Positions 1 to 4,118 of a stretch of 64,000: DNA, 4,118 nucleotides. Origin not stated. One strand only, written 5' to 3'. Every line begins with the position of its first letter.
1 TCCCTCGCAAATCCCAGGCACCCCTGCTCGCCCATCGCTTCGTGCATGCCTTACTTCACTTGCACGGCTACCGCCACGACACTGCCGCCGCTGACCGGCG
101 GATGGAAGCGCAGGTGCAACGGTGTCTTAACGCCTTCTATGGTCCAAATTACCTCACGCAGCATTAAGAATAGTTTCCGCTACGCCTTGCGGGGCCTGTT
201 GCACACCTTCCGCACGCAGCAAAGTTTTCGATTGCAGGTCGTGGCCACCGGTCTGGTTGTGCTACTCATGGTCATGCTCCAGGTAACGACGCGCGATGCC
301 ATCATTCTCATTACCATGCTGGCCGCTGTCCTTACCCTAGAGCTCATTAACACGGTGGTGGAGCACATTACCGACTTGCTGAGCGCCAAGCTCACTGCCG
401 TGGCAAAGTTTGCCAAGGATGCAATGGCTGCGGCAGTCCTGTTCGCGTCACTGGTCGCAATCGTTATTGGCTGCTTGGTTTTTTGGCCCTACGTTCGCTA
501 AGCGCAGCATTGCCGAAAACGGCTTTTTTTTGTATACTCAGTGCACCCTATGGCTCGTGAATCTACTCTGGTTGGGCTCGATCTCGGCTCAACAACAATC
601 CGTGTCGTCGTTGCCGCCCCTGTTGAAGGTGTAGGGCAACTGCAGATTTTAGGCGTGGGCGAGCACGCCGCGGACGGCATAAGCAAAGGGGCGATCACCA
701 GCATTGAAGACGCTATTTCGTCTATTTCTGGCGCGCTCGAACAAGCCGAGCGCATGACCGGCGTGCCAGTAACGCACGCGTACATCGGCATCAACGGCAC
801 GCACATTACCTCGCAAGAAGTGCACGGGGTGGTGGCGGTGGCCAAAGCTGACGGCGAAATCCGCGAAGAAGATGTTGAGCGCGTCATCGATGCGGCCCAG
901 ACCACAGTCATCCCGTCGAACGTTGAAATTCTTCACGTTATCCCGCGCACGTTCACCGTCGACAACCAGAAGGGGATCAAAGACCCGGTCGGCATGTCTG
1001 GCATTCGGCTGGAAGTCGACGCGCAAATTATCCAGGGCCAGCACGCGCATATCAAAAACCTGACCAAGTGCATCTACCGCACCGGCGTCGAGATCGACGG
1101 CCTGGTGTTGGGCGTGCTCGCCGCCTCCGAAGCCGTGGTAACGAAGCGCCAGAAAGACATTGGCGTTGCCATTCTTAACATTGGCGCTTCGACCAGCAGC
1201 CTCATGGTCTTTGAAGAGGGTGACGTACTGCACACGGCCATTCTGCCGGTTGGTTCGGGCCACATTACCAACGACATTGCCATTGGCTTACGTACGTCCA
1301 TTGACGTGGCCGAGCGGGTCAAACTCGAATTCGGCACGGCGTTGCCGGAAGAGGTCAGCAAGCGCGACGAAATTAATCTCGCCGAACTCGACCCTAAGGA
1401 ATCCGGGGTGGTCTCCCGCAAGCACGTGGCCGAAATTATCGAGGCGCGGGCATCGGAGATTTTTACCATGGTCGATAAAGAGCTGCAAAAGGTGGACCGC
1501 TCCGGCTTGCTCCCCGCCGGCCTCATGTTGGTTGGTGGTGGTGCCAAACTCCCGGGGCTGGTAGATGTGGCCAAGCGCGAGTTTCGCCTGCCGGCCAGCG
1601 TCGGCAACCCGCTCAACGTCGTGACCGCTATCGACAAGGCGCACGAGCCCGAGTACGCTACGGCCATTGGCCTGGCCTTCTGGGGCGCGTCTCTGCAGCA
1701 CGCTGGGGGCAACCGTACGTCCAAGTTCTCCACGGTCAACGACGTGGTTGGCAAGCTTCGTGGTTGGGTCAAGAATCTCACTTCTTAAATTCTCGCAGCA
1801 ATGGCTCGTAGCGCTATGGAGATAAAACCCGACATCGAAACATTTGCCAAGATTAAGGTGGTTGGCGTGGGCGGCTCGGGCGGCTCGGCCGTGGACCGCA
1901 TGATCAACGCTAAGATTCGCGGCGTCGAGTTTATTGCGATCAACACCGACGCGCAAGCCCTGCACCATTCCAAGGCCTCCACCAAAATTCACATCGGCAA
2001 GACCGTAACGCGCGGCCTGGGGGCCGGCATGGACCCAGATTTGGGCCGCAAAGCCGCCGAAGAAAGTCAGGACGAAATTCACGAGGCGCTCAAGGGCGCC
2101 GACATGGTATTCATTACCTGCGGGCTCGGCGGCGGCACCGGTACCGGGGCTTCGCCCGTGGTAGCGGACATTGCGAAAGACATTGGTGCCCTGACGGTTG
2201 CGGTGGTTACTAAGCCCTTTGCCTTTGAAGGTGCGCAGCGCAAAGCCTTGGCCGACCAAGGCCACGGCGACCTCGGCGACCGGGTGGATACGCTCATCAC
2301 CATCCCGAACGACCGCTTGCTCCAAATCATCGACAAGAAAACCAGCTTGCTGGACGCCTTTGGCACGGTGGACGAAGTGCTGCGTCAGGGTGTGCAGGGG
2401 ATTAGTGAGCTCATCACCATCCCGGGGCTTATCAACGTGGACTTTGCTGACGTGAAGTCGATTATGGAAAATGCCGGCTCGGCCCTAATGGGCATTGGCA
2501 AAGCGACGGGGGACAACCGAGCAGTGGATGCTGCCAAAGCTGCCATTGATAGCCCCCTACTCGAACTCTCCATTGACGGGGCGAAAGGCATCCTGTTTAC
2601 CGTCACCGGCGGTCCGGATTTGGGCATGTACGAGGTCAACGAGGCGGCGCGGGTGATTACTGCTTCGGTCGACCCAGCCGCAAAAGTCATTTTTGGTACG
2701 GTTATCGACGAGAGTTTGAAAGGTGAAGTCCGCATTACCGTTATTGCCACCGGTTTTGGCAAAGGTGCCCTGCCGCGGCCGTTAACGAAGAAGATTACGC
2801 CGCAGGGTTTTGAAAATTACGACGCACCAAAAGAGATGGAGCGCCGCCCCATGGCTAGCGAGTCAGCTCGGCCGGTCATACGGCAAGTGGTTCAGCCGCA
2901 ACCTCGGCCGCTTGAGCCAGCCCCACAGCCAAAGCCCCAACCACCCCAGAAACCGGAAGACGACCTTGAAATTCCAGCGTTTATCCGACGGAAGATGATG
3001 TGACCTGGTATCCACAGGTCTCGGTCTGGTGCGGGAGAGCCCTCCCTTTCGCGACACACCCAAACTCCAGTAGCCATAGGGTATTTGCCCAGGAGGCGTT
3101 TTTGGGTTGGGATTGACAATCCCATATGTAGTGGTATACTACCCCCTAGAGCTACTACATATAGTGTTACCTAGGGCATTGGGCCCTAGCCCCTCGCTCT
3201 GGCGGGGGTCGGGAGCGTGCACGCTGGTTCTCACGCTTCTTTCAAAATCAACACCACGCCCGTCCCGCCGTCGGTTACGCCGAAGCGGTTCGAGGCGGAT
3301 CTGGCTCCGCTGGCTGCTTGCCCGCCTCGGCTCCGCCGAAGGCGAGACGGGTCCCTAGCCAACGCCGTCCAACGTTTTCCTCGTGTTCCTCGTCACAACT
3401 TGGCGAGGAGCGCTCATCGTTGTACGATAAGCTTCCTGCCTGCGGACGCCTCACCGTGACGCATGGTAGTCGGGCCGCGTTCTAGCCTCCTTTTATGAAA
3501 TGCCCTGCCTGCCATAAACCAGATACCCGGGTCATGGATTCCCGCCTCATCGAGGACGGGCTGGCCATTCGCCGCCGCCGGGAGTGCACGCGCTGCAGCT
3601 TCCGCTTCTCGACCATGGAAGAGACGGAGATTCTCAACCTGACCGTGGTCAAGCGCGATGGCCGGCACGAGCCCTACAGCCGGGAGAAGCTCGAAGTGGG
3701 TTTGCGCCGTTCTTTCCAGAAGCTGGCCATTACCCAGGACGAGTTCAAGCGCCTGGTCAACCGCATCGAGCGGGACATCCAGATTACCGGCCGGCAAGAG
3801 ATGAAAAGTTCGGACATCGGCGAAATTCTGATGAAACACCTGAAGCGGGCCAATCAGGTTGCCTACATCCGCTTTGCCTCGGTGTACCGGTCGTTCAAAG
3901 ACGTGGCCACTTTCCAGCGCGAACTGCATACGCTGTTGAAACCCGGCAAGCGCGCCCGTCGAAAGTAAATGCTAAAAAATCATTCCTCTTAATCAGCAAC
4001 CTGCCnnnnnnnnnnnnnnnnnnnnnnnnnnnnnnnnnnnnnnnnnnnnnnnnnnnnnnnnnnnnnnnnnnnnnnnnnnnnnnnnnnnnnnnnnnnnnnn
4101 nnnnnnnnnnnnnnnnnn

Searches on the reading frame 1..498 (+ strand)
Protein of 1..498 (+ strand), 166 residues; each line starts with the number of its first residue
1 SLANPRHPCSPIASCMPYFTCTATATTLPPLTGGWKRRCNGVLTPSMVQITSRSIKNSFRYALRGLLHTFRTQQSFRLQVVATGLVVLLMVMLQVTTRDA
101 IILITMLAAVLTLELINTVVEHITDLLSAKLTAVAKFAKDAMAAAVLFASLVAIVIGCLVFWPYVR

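Call 7: search_protein_families(library=pfam, proteins=[window:1-498:+])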
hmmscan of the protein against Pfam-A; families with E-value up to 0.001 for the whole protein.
window:1-498:+ (166 aa): 1 family
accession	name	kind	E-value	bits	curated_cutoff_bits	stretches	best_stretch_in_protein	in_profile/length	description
PF01219.24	DAGK_prokar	-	1.7e-25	89.2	22.3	1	60-161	1-102/102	Prokaryotic diacylglycerol kinase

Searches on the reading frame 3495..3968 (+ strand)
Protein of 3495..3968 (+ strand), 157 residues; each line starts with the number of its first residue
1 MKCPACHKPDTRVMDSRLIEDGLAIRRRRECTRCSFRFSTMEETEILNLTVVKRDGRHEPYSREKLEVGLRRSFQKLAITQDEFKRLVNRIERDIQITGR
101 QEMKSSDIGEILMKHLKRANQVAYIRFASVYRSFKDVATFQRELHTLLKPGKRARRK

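Call 35: search_protein_families(library=pfam, max_evalue=0.01, proteins=[window:3495-3968:+])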
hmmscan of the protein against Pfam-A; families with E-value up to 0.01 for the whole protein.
window:3495-3968:+ (157 aa): 2 families
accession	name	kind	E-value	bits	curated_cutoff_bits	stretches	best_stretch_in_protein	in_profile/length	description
PF03477.21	ATP-cone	-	2.1e-21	76.7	25.8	1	50-136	2-87/88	ATP cone domain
PF22811.2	Zn_ribbon_NrdR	-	4.2e-19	68.7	27.2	1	1-42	1-42/42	Transcriptional repressor NrdR-like, N-terminal domain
